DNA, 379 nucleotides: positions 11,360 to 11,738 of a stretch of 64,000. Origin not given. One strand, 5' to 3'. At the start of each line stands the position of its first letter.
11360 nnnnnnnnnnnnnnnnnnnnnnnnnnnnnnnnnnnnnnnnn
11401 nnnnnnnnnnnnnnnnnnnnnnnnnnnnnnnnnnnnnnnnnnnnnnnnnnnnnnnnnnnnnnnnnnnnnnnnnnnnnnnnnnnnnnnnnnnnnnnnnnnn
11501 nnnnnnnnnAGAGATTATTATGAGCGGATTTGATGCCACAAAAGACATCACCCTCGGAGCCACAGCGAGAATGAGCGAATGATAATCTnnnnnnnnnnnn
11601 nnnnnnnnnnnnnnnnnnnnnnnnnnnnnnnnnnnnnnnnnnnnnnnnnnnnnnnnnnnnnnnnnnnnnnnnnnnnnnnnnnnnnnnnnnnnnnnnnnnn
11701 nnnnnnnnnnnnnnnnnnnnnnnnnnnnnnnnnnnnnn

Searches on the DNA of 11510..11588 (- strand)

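Call 37: build_rna_model(alignment_id=A1, structure=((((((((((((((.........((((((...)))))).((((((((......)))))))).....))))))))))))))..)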
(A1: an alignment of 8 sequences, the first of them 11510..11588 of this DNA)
Model R1 built from alignment A1 (8 sequences, 82 columns); structure: as given.
model positions 81; base pairs 28; branch points 1; effective number of sequences 2.19; information 0.7 bits per position. Calibrated on 0.2 Mb of random sequence (short: E-values are rough).
structure used (alignment columns):
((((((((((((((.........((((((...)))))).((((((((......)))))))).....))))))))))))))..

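Call 38: search_with_rna_model(model_id=R1, source=window, filters=off, max_evalue=10)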
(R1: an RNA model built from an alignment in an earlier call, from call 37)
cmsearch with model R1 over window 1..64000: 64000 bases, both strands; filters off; matches with E-value up to 10: 34.
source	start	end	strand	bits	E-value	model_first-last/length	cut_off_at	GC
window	20841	20920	-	85.3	4.2e-21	1-81/81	no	0.38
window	11510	11588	-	77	8.8e-19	1-81/81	no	0.44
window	42483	42561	-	53.5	3.7e-12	1-81/81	no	0.37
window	59316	59347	+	17.5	0.049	1-81/81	no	0.19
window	59314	59345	-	17.5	0.049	1-81/81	no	0.19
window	41368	41428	-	15.4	0.19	1-81/81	no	0.36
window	20843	20922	+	14.6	0.32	1-81/81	no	0.38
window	23419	23456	-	13.9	0.49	1-81/81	no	0.29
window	21678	21710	-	13.8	0.51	1-81/81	no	0.18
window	23423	23456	+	13.7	0.57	1-81/81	no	0.29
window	21680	21712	+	13.6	0.61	1-81/81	no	0.15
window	13205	13228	+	12.9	0.97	1-81/81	no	0.17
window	13203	13226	-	12.9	0.97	1-81/81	no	0.17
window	44987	45031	+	12.7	1.1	1-81/81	no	0.31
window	33213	33258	+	11.7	2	1-81/81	no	0.24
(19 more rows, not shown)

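Call 39: search_with_rna_model(model_id=R1, sources=[L111, L112, L113, L114, L115, L116, L117, L118, L119, L120], filters=off, max_evalue=10)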
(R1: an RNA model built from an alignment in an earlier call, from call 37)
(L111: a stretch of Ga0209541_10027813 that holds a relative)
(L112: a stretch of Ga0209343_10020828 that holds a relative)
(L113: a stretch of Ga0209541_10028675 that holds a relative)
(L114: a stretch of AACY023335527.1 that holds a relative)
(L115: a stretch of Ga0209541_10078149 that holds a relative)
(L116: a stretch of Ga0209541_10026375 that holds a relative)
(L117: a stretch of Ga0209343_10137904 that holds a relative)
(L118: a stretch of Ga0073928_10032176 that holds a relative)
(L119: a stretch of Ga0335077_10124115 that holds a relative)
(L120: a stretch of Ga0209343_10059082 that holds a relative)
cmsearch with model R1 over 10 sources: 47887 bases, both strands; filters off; matches with E-value up to 10: 38.
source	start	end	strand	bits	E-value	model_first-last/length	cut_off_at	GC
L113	3867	3947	+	102.5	4.7e-26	1-81/81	no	0.52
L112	5505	5585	-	102.1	6e-26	1-81/81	no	0.54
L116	3507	3587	-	102.1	6e-26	1-81/81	no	0.54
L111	11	91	-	101.9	6.6e-26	1-81/81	no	0.54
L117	641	721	+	101.9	6.6e-26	1-81/81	no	0.54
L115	2329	2409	-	101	1.2e-25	1-81/81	no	0.54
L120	1185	1265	-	101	1.2e-25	1-81/81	no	0.54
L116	2935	3015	-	98.8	5.1e-25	1-81/81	no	0.52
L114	912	993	-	79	1.8e-19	1-81/81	no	0.41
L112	5507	5587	+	23.6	0.00068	1-81/81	no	0.54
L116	3509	3589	+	23.6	0.00068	1-81/81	no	0.54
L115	2331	2411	+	22.6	0.0013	1-81/81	no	0.54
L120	1187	1267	+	22.6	0.0013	1-81/81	no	0.54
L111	13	93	+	21.9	0.0021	1-81/81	no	0.54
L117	639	719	-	21.9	0.0021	1-81/81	no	0.54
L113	3865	3945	-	21.3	0.003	1-81/81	no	0.52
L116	2937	3017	+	20.3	0.0058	1-81/81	no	0.52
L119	1288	1367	-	18.3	0.022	1-81/81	no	0.6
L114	914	995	+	17.2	0.043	1-81/81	no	0.41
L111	3970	4007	-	14.1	0.31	1-81/81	no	0.39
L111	3972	4009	+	11.8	1.4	1-81/81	no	0.37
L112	1842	1885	+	11.7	1.6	1-81/81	no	0.41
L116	4972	5005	+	11.3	2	1-81/81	no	0.5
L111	3640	3667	+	11.2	2.1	1-81/81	no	0.18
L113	1613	1641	-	11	2.4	1-81/81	no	0.28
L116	4971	5002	-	10.9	2.6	1-81/81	no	0.5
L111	2715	2750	-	10.7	3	1-81/81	no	0.28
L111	583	628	-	10.4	3.5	1-81/81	no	0.28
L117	104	149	+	10.4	3.5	1-81/81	no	0.28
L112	824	860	+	10.2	3.9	1-81/81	no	0.41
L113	1615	1643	+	10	4.6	1-81/81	no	0.24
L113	258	302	+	9.6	6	1-81/81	no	0.31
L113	1225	1302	+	9.6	6.1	1-81/81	no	0.36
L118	4573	4606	-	9.5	6.4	1-81/81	no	0.65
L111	588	629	+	9.2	7.8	1-81/81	no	0.29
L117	103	144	-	9.2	7.8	1-81/81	no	0.29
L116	5006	5046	-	9.1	8.2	1-81/81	no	0.49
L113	3784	3811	+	9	8.7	1-81/81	no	0.71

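Call 45: search_with_rna_model(model_id=R1, sources=[L121, L122, L123, L124], filters=off, max_evalue=1)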
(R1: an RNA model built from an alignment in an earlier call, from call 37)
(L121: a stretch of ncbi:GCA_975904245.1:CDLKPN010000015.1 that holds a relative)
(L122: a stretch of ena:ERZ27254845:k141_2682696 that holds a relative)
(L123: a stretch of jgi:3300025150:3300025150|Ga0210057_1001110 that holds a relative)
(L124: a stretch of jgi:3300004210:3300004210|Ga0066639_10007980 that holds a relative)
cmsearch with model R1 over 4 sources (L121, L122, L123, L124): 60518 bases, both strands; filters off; matches with E-value up to 1: 14.
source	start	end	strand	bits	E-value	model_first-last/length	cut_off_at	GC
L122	16781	16859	+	86.1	2.4e-21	1-81/81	no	0.42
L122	8863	8942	+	65.7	1.3e-15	1-81/81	no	0.39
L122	14331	14378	+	31.7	4.5e-06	17-65/81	no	0.52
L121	4224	4257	-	19.9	0.0094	1-81/81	no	0.35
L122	16779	16857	-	19.3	0.014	1-81/81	no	0.41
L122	8861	8940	-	18.1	0.031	1-81/81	no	0.39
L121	4226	4259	+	17.2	0.055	1-81/81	no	0.35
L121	35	112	-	15.6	0.16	1-81/81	no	0.31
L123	2993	3026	-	15.2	0.2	1-81/81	no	0.53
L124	3000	3033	-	15.2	0.2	1-81/81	no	0.53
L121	5232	5271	+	13.9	0.48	1-81/81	no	0.38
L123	2995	3028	+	13.2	0.75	1-81/81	no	0.53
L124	3002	3035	+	13.2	0.75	1-81/81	no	0.53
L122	13805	13845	-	13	0.86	1-81/81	no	0.37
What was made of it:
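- On MITE (miniature inverted-repeat transposable element): There are 12 independent sites (calls 38, 39, 45).
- The model scores 53-102 bits on the top strand against 14-24 bits on the other (calls 38, 39, 45). Two copies are antisense to their neighbours (call 45).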

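Call 58: search_with_rna_model(model_id=R1, sources=[L125, L126], filters=off, max_evalue=0.01)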
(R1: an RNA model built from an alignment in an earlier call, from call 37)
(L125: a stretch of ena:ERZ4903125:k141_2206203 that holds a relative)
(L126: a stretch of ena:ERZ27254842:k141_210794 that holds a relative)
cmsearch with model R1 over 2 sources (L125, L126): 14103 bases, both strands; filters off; matches with E-value up to 0.01: 6.
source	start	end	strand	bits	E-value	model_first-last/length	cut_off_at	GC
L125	178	258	+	102.1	1.8e-26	1-81/81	no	0.54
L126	3361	3441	+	102.1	1.8e-26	1-81/81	no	0.54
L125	750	830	+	98.8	1.5e-25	1-81/81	no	0.52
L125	176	256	-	23.6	0.0002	1-81/81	no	0.54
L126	3359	3439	-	23.6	0.0002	1-81/81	no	0.54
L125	748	828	-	20.3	0.0017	1-81/81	no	0.52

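Call 59: search_with_rna_model(model_id=R1, sources=[window, L111, L113, L114, L115, L116, L122], filters=default, max_evalue=0.00001, make_alignment=true)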
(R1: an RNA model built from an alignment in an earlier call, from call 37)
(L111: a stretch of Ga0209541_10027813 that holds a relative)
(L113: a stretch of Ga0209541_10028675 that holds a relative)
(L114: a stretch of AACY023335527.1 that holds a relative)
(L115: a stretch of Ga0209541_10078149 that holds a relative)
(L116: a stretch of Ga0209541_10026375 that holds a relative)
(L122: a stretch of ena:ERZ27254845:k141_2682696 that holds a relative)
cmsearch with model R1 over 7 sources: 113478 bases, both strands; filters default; matches with E-value up to 0.00001: 12.
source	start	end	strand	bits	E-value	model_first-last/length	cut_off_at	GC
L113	3867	3947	+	102.5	1.1e-25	1-81/81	no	0.52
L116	3507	3587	-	102.1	1.4e-25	1-81/81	no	0.54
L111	11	91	-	102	1.5e-25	1-81/81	no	0.54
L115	2329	2409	-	101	2.8e-25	1-81/81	no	0.54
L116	2935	3015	-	98.8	1.2e-24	1-81/81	no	0.52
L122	16781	16859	+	86.1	4.4e-21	1-81/81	no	0.42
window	20841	20920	-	85.3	7.5e-21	1-81/81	no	0.38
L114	912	993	-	79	4.2e-19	1-81/81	no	0.41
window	11510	11588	-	77.1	1.5e-18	1-81/81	no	0.44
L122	8863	8942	+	65.7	2.4e-15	1-81/81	no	0.39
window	42483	42561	-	53.5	6.5e-12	1-81/81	no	0.37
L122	14331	14378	+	31.8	8.3e-06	17-65/81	no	0.52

Alignment A2: 12 matches aligned to the model, 82 columns, each read 5' to 3' on its own strand. Consensus structure (alignment columns), stored with it:
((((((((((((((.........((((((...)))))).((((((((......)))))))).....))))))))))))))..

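Call 69: search_with_rna_model(model_id=R1, sources=[L127], filters=off, max_evalue=0.01)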
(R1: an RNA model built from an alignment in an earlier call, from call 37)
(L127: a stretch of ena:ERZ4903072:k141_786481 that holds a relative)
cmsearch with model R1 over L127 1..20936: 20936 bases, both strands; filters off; matches with E-value up to 0.01: 1.
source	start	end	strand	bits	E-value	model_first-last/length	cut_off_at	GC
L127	1499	1577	+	77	2.9e-19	1-81/81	no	0.44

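Call 74: search_with_rna_model(model_id=R1, sources=[L128, L129, L130], filters=off, max_evalue=0.05)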
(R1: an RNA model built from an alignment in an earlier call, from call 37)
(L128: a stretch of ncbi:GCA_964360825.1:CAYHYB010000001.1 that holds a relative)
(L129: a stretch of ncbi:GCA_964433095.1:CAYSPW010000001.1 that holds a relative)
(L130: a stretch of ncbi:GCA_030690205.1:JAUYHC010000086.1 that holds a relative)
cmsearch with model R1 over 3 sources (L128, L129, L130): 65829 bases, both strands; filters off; matches with E-value up to 0.05: 1.
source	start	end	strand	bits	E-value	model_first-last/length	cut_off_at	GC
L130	18377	18429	+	19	0.018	1-81/81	no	0.23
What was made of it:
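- Patchy distribution: there are no copies in the dnaK regions sampled (about 9-22 kb each) from five other related genomes (calls 45, 74).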

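Call 82: search_with_rna_model(model_id=R1, sources=[L131, L132], filters=off, max_evalue=1, show_alignments=3)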
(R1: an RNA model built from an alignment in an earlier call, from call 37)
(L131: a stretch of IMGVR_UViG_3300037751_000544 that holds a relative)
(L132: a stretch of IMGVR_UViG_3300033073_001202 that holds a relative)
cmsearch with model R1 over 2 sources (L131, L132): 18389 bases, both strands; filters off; matches with E-value up to 1: 2.
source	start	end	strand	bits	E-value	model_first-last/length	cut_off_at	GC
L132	8046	8136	+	12.5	0.34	1-81/81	no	0.68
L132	8538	8604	-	11.1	0.88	1-81/81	no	0.58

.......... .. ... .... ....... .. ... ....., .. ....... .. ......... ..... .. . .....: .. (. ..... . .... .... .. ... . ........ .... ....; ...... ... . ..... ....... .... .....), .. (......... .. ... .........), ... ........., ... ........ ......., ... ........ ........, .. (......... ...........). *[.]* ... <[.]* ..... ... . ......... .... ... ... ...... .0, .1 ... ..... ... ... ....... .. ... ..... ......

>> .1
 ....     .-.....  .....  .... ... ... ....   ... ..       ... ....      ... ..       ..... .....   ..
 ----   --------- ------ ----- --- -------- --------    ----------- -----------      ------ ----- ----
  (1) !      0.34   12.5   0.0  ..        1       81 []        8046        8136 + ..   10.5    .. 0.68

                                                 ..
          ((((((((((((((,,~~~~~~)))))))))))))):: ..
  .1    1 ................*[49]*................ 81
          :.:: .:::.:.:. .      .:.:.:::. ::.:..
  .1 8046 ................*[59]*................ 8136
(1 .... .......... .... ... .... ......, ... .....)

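Call 90: search_with_rna_model(model_id=R1, sources=[L133, L134], filters=off, max_evalue=0.1)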
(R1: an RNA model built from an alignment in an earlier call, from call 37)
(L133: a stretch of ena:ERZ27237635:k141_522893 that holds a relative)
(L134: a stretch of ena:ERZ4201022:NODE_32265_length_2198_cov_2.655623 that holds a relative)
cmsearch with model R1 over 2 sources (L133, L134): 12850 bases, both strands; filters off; matches with E-value up to 0.1: 0.
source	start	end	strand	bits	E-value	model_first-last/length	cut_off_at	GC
